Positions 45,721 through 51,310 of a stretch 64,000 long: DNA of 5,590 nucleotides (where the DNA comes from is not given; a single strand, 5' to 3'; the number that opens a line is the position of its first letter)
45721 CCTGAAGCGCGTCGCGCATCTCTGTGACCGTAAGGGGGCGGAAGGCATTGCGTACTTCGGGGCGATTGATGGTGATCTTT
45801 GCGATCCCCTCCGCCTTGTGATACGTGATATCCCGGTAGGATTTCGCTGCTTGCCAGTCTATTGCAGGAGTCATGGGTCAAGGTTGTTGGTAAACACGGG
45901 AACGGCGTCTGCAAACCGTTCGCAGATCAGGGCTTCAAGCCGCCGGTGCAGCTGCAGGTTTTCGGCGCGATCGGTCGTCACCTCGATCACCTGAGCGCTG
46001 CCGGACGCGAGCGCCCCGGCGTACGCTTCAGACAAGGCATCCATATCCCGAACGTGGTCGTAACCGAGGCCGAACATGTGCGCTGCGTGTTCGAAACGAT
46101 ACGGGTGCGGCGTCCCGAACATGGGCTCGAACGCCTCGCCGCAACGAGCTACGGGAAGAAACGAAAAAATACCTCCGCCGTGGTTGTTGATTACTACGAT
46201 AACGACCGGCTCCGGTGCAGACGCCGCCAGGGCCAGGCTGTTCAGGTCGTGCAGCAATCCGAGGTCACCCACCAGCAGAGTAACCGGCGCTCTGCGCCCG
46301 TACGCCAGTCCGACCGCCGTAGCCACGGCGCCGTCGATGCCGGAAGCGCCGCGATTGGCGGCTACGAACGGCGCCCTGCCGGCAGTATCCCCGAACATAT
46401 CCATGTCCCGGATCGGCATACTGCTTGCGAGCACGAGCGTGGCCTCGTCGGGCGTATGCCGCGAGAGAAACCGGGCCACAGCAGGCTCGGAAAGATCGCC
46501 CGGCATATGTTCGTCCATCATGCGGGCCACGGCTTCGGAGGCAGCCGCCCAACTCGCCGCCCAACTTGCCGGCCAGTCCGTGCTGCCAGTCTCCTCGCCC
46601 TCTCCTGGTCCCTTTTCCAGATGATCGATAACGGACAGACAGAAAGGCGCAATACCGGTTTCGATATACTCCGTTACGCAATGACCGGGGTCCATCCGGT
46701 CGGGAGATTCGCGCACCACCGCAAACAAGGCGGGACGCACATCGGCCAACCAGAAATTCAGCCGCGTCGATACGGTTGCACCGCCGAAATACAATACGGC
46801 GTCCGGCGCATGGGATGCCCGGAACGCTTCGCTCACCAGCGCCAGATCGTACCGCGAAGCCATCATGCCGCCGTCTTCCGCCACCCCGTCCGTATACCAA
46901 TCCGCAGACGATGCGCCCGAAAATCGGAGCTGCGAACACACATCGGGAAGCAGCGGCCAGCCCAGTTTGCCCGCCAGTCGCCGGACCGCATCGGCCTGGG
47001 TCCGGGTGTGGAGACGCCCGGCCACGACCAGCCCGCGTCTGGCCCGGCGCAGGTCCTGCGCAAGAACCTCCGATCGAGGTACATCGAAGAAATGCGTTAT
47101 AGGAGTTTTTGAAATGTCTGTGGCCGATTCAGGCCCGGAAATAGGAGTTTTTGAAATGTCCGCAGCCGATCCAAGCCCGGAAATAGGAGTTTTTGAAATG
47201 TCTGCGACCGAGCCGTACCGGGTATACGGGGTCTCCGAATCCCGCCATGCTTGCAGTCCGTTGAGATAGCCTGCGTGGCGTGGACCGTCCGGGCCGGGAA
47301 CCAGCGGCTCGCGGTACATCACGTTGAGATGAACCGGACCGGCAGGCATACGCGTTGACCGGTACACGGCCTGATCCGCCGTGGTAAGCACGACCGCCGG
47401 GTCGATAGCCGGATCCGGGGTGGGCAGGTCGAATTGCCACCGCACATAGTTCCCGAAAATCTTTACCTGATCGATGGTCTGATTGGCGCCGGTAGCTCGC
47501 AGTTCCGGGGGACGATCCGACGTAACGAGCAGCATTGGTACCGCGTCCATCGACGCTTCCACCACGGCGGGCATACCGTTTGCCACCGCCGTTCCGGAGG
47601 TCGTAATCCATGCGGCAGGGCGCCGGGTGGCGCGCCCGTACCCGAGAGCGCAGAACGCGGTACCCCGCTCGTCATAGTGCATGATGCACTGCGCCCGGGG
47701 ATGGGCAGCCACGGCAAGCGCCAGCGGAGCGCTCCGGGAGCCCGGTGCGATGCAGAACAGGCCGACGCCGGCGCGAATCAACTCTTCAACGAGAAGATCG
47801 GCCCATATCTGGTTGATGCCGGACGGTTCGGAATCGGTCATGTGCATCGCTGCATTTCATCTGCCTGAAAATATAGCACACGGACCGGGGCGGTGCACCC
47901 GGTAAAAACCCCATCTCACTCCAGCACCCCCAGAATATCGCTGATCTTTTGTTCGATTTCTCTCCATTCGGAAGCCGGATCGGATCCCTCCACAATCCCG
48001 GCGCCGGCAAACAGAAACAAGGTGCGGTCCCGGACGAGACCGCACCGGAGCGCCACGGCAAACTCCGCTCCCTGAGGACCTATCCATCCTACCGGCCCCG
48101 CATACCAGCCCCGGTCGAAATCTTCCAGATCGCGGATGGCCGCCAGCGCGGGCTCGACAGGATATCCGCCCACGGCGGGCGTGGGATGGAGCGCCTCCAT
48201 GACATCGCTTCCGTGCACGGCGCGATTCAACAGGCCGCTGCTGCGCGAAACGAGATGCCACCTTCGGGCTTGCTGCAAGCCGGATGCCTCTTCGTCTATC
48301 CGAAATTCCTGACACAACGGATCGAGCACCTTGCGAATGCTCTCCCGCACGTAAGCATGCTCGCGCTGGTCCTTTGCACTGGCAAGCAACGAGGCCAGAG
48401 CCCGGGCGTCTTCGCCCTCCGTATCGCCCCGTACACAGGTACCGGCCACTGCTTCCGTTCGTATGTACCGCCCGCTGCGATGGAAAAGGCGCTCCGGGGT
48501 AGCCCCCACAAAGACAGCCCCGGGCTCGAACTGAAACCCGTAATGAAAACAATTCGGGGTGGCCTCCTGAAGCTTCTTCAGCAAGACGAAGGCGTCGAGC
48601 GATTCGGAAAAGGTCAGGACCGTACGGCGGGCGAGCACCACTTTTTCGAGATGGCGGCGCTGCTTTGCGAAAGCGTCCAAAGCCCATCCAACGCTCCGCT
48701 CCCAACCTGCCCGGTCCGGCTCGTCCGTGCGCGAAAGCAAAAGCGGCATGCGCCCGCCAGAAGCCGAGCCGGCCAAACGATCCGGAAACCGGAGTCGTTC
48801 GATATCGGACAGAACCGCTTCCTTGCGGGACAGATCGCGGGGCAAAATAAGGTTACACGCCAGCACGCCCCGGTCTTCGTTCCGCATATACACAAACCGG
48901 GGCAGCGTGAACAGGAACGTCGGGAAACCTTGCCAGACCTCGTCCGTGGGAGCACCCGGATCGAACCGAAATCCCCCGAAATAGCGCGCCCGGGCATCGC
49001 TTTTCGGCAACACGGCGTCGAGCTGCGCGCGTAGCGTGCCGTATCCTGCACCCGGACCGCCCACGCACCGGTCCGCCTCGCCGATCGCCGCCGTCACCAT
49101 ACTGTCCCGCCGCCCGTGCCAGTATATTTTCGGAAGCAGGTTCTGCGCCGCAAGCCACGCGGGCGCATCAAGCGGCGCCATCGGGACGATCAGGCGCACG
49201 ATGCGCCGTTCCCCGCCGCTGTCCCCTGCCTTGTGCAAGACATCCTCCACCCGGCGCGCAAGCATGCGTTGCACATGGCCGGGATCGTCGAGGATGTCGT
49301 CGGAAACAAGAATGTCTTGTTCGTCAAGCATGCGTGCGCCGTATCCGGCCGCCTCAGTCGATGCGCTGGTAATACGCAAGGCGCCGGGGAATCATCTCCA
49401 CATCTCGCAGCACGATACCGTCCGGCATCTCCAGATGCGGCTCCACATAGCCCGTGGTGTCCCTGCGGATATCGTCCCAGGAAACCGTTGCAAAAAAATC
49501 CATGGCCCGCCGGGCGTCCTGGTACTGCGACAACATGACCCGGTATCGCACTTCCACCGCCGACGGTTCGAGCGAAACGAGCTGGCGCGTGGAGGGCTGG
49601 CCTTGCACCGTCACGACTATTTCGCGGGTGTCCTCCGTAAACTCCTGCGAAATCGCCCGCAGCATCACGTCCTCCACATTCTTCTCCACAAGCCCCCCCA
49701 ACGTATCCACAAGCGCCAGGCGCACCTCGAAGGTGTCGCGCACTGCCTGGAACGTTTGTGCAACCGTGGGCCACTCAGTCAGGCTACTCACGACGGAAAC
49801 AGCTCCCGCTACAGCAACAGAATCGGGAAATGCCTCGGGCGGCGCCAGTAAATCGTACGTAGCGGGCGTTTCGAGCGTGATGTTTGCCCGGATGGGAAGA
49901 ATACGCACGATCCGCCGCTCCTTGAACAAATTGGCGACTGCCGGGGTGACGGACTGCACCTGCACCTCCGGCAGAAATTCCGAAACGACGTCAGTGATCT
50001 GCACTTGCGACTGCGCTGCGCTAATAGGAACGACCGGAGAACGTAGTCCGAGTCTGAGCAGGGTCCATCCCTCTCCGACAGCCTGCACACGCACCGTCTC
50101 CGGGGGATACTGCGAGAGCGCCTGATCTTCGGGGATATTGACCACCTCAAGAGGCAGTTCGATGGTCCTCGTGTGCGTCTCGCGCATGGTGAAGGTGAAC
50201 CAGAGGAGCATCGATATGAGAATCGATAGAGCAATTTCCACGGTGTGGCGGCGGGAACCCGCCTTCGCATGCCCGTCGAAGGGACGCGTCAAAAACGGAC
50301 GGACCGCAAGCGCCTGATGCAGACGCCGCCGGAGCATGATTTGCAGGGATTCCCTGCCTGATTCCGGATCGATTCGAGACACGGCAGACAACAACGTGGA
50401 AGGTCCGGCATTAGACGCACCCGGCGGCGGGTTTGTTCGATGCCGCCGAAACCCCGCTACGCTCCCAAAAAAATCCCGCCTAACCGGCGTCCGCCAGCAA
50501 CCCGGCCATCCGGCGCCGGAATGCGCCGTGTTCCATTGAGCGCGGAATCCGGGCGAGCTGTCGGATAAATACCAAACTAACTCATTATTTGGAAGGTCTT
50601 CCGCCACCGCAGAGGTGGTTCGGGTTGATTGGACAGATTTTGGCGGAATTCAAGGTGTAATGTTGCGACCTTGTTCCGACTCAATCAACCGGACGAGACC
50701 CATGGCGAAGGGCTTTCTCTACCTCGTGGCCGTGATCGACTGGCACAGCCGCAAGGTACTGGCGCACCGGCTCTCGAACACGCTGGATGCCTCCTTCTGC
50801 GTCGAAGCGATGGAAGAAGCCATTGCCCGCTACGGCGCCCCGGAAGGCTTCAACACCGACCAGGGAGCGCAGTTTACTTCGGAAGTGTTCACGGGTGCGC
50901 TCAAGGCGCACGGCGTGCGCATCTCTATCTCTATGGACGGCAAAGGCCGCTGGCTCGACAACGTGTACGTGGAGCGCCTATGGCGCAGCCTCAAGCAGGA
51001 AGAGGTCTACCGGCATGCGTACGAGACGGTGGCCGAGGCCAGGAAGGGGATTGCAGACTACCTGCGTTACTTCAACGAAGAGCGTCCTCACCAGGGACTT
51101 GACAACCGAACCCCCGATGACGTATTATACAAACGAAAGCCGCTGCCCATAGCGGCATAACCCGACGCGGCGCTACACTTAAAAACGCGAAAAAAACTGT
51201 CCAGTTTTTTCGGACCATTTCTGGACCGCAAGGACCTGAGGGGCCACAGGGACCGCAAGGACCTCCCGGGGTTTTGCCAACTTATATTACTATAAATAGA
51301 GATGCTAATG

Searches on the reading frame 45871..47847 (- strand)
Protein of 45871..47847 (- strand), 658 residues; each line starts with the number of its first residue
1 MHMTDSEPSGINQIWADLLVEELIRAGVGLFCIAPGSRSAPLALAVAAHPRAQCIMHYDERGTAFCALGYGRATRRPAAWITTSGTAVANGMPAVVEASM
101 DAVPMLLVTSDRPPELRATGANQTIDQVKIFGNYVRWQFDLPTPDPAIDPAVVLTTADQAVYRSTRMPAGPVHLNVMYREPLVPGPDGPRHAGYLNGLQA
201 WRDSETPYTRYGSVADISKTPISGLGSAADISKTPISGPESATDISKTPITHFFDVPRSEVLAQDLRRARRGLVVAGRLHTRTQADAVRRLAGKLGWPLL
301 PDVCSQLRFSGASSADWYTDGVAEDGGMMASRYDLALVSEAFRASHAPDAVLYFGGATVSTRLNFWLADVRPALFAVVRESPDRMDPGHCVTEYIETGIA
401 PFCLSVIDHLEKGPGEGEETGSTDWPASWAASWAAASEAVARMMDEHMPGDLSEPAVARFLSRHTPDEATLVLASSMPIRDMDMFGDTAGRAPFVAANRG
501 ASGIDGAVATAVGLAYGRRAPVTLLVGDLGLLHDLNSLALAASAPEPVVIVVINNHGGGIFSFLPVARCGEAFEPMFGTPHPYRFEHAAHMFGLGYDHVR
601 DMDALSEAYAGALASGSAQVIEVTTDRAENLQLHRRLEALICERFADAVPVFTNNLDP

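Call 80: search_protein_families(library=ncbifam, proteins=[window:45871-47847:-], max_evalue=0.00001)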
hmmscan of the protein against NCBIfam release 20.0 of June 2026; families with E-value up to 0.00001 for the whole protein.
window:45871-47847:- (658 aa): 37 families (the best 25 are shown)
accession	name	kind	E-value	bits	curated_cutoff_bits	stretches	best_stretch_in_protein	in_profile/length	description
TIGR00173.1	menD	equivalog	3.3e-131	438.5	244.2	1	15-515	2-433/435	2-succinyl-5-enolpyruvyl-6-hydroxy-3-cyclohexene-1-carboxylic-acid synthase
NF005712.0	PRK07524.1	subfamily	2.2e-20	72.6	500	2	436-628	343-532/536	5-guanidino-2-oxopentanoate decarboxylase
NF006052.0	PRK08199.1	subfamily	3.7e-18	65.1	539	1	16-141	11-136/559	thiamine pyrophosphate protein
NF006187.0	PRK08322.1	equivalog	9.2e-18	64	509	1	16-145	5-133/548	acetolactate synthase large subunit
NF005470.0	PRK07064.1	equivalog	7.4e-16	58.3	495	1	501-627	406-531/552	thiamine pyrophosphate-binding protein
NF004919.0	PRK06276.1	equivalog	1.7e-13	49.7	866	1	17-175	5-156/582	acetolactate synthase large subunit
TIGR00118.1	acolac_lg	equivalog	3e-13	49.1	538.35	1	16-142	4-129/557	biosynthetic-type acetolactate synthase large subunit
NF006016.1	PRK08155.1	equivalog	1.8e-12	46.5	870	1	16-127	6-117/554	acetolactate synthase large subunit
NF006524.0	PRK08978.1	equivalog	2.9e-12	45.6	738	1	16-128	4-115/548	acetolactate synthase 2 catalytic subunit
NF005760.0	PRK07586.1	equivalog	3.2e-12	46.2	363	1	16-126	4-114/514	acetolactate synthase large subunit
NF006378.0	PRK08617.1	equivalog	5.4e-12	44.8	510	1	15-145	10-139/556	acetolactate synthase AlsS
NF005651.0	PRK07418.1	subfamily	1.1e-11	43.7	942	1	15-132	21-141/617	acetolactate synthase large subunit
NF004772.0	PRK06112.1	subfamily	6.1e-11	41.3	673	0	497-627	432-561/578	acetolactate synthase catalytic subunit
NF006319.0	PRK08527.1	equivalog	6.9e-11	41.3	905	1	18-175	9-160/565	acetolactate synthase large subunit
NF006122.0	PRK08266.1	subfamily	1.5e-10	40.2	571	0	16-146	7-141/543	hypothetical protein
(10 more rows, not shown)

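Call 81: find_homologous_proteins(query=window:45871-47847:-, max_evalue=1e-50)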
Query window:45871-47847:- (658 aa): 7117 proteins with E <= 1e-50 among 8000 candidates; the best 120 are listed.
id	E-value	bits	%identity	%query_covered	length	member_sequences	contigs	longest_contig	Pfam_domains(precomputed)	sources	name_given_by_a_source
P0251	0.0e+0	1499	100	100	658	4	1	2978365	PF02775.27,PF02776.24,PF16582.12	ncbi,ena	-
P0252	0.0e+0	1394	94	100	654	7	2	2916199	PF02775.27,PF02776.24,PF16582.12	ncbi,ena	-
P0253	0.0e+0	1388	91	100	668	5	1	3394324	PF02775.27,PF02776.24,PF16582.12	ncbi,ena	-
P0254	0.0e+0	1371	93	100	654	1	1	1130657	PF02775.27,PF02776.24,PF16582.12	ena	-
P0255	0.0e+0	1370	92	100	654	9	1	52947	PF02775.27,PF02776.24,PF16582.12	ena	-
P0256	0.0e+0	1366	93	100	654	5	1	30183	PF02775.27,PF02776.24,PF16582.12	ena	-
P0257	0.0e+0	1334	91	100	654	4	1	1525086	PF02775.27,PF02776.24,PF16582.12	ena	-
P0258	0.0e+0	1328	90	100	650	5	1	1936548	PF02775.27,PF02776.24,PF16582.12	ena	-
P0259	0.0e+0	1305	89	100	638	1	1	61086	PF02775.27,PF02776.24,PF16582.12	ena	-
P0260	0.0e+0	1284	88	100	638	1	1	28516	PF02775.27,PF02776.24,PF16582.12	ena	-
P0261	0.0e+0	1271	85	100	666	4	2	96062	PF02775.27,PF02776.24,PF16582.12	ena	-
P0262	0.0e+0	1220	83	99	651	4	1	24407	PF02775.27,PF02776.24,PF16582.12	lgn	-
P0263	0.0e+0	1219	84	100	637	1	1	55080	PF02775.27,PF02776.24,PF16582.12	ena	-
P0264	0.0e+0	1215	83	100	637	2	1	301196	PF02775.27,PF02776.24,PF16582.12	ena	-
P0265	0.0e+0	1214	83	100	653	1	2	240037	PF02775.27,PF02776.24,PF16582.12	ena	-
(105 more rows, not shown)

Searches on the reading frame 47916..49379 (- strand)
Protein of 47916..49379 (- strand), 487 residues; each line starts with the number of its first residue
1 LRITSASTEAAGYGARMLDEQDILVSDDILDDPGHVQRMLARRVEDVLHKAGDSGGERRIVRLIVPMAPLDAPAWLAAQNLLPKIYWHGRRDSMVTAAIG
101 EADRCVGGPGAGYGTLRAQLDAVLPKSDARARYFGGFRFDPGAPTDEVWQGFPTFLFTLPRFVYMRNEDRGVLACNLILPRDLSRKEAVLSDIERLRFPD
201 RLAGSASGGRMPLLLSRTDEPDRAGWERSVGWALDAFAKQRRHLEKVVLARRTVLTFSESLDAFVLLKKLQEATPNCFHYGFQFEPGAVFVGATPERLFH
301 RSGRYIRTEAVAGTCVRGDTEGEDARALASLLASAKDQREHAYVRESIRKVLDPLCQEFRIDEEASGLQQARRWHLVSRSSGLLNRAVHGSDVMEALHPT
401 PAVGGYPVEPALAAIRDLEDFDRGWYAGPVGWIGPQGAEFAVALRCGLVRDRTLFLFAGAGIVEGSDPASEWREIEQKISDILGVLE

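Call 88: search_protein_families(library=pfam, proteins=[window:47916-49379:-], max_evalue=0.001)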
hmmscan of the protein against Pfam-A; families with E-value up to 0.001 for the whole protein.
window:47916-49379:- (487 aa): 1 family
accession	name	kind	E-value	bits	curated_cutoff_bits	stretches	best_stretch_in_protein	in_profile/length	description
PF00425.24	Chorismate_bind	-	5.6e-70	236.3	27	1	224-478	3-257/257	chorismate binding enzyme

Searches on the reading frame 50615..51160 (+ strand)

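Call 90: search_protein_families(library=pfam, proteins=[window:50615-51160:+], max_evalue=0.001)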
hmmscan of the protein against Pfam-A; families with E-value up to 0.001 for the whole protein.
window:50615-51160:+ (181 aa): 4 families
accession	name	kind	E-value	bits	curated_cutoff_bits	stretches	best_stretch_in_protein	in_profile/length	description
PF13683.12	rve_3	-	1.2e-16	60.7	26.5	1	102-167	2-67/67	Integrase core domain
PF00665.32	rve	-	2.8e-16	60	32.6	1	31-106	20-97/102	Integrase core domain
PF13333.12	rve_2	-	2.6e-08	34.3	22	1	121-167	2-48/56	Integrase core domain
PF24764.1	rva_4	-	3.6e-06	27.3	26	1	39-131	28-117/194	Integrase core domain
